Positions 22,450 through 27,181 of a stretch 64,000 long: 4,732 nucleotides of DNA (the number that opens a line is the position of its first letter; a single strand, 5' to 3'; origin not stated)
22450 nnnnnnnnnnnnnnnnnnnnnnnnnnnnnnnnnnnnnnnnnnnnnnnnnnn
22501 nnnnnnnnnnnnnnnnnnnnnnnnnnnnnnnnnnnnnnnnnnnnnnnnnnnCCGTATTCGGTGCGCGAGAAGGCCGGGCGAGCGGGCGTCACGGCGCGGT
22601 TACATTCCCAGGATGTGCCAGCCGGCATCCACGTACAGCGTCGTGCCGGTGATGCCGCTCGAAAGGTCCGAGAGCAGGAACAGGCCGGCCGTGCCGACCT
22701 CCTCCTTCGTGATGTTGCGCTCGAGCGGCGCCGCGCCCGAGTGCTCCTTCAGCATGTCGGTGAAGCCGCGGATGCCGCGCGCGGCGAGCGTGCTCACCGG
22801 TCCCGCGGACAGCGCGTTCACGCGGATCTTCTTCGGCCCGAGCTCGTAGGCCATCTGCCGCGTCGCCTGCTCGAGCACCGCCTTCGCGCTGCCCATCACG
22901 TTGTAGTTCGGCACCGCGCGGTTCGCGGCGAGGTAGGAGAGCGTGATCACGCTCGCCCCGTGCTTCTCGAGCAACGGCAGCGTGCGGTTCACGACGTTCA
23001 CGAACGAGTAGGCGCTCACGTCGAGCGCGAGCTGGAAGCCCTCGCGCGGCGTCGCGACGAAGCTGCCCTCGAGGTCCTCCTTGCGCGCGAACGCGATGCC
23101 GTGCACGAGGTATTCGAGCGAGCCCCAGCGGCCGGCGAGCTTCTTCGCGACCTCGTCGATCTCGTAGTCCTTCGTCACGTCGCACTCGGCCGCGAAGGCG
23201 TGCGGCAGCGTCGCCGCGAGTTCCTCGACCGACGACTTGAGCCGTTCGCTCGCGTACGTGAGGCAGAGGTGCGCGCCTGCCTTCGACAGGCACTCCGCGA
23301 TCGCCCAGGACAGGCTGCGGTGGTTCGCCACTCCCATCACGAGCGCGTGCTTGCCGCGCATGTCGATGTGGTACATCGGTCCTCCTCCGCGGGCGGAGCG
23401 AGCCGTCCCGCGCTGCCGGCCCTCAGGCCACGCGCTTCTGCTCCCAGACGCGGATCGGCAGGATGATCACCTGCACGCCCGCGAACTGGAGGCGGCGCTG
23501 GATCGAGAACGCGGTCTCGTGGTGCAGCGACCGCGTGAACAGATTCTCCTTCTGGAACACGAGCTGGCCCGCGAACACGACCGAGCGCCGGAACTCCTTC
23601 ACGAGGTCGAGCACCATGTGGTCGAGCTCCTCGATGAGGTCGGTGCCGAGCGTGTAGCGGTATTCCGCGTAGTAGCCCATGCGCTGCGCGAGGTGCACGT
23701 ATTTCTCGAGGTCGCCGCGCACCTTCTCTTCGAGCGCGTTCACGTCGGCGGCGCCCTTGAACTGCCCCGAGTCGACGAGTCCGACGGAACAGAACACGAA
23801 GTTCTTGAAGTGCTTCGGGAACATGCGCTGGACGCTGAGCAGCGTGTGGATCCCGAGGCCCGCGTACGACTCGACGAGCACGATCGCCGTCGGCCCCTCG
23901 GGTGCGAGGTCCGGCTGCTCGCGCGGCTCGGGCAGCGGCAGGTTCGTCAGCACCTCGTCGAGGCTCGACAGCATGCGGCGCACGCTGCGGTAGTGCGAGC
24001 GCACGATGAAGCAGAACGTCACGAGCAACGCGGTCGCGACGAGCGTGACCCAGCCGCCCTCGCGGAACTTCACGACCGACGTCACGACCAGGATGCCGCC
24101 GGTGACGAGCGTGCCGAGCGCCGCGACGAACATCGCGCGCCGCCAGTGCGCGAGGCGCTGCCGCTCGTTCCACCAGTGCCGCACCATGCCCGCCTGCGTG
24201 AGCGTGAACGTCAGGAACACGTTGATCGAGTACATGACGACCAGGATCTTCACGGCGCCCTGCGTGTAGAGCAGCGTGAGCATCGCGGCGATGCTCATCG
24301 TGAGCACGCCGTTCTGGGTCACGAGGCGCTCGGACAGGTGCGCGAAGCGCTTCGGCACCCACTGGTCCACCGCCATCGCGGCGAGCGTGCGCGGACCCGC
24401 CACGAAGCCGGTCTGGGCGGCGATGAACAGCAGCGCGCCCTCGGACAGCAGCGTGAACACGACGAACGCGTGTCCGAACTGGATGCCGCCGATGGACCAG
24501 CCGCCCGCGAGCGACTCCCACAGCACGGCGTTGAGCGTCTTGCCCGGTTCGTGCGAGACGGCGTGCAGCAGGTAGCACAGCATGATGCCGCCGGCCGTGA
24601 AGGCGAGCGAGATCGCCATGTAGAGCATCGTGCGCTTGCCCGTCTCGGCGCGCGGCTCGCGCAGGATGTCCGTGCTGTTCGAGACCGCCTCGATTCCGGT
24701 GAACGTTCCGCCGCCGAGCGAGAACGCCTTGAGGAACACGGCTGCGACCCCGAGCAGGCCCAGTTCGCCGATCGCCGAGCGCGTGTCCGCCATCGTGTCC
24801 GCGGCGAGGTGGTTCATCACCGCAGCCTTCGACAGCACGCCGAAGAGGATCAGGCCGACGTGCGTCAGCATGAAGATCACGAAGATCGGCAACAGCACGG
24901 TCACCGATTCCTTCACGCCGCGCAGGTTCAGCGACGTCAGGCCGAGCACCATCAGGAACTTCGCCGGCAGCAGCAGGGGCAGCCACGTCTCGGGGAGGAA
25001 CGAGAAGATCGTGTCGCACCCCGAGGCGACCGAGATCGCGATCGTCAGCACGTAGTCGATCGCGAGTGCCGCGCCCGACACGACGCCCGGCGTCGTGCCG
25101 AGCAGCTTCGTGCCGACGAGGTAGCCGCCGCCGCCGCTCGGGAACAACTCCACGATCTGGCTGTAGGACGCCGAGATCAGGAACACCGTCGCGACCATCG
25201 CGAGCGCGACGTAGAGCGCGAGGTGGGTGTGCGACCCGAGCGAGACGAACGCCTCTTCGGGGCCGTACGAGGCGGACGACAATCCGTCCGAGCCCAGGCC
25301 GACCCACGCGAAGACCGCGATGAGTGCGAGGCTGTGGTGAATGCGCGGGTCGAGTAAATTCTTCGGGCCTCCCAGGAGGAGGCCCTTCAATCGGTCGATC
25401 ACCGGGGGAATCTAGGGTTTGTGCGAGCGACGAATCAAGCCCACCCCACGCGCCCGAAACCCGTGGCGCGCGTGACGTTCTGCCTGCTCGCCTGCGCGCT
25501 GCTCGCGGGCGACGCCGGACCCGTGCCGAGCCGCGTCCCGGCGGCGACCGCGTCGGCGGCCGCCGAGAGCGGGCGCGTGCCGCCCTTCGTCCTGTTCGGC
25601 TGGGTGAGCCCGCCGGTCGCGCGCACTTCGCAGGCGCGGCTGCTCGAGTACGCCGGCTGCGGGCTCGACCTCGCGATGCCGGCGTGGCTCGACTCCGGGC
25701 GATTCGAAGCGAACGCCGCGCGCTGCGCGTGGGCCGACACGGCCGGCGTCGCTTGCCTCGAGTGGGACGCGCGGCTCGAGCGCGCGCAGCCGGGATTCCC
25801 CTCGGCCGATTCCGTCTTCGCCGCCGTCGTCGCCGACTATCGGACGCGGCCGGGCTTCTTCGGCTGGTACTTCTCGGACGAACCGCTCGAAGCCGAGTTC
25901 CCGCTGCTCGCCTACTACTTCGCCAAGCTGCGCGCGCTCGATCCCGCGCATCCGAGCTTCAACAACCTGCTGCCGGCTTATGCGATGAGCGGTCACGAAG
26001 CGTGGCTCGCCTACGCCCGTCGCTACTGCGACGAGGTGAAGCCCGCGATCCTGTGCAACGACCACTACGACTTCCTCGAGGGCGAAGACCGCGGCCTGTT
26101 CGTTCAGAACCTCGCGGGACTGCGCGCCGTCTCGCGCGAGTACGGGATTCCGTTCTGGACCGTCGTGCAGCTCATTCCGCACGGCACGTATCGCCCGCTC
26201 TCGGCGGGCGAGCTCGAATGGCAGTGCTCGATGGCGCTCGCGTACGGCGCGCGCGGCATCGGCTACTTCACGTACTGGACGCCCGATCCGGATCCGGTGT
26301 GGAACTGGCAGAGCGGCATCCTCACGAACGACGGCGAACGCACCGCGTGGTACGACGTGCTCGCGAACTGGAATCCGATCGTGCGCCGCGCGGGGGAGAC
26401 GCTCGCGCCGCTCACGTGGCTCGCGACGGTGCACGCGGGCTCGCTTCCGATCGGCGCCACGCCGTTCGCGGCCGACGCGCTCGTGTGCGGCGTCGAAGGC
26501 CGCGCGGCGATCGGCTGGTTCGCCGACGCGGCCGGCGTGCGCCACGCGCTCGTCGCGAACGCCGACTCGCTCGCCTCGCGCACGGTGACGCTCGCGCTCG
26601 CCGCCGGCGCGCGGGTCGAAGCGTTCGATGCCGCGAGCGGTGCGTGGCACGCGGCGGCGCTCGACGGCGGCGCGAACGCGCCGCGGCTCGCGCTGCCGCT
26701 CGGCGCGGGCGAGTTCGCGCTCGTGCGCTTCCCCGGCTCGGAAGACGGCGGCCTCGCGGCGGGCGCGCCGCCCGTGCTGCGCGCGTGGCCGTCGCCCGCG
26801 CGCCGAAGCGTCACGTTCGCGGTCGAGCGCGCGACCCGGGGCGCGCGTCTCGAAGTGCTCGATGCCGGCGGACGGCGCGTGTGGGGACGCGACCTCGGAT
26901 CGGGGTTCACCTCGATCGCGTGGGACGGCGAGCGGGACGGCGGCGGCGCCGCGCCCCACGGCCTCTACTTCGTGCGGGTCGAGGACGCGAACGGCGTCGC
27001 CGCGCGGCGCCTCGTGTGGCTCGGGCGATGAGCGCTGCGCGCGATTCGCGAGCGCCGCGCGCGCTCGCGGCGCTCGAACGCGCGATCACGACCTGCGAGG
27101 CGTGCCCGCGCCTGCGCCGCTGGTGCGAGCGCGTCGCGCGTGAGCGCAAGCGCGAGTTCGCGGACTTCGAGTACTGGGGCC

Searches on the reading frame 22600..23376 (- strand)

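Call 60: search_protein_families(library=pfam, proteins=[window:22600-23376:-], max_evalue=0.0001)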
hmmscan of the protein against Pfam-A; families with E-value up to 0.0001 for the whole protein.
window:22600-23376:- (258 aa): 3 families
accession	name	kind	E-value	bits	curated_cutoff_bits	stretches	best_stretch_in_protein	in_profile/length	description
PF13561.12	adh_short_C2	-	1.6e-80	270.5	27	1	15-254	1-236/236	Enoyl-(Acyl carrier protein) reductase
PF00106.31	adh_short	-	3.7e-23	82.5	26.6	1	9-200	1-188/195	short chain dehydrogenase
PF23441.1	SDR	-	4.5e-07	30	27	1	17-204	14-204/258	SDR-like rossmann domain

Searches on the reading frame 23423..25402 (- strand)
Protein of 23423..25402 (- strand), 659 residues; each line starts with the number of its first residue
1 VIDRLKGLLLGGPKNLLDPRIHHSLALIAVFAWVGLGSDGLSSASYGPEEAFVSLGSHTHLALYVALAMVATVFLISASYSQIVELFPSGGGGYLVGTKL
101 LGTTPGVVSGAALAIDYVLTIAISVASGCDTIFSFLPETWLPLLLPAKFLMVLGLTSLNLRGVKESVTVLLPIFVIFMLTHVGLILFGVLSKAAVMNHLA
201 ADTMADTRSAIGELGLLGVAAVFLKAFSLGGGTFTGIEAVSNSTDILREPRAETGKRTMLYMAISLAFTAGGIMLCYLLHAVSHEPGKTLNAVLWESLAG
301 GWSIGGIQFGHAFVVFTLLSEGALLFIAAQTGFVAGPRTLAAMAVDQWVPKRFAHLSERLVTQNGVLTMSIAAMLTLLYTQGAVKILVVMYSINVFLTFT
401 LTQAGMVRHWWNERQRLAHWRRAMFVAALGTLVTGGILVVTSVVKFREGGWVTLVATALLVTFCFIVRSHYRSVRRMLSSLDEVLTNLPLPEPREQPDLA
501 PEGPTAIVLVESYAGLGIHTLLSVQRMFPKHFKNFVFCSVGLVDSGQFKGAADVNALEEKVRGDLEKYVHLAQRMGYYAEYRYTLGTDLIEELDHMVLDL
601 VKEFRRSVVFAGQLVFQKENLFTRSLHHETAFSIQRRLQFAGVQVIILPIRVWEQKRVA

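Call 50: search_protein_families(library=pfam, proteins=[window:23423-25402:-], max_evalue=0.001)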
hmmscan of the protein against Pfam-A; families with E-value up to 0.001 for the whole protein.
window:23423-25402:- (659 aa): 2 families
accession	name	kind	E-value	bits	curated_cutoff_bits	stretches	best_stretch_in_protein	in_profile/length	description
PF13520.12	AA_permease_2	-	1.8e-19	70.4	27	1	57-455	28-418/427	Amino acid permease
PF00324.27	AA_permease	-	4.8e-10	39.2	24.6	1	63-445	32-424/470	Amino acid permease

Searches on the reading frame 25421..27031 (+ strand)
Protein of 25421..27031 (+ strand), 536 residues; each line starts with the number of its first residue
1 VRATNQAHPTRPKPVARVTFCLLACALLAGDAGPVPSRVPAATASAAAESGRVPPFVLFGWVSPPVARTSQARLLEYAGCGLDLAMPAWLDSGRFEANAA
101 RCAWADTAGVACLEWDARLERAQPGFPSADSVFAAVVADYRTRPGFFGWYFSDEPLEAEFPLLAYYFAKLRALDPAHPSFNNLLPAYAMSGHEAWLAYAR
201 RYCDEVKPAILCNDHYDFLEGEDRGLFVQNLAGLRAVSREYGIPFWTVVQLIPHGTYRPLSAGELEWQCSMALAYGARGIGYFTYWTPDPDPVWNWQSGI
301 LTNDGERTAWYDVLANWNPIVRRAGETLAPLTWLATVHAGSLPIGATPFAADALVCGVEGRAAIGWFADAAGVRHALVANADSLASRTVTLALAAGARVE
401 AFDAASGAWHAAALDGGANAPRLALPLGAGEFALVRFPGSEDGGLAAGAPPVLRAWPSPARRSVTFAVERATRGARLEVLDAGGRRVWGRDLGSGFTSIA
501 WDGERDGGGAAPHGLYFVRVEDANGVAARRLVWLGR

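Call 50: search_protein_families(library=pfam, proteins=[window:25421-27031:+], max_evalue=0.001)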
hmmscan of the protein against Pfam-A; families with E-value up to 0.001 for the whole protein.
window:25421-27031:+ (536 aa): 1 family
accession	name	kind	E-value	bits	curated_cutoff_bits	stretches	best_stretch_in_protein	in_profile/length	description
PF13860.13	FlgD_ig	-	6e-07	29.8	27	1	463-524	13-77/79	FlgD Ig-like domain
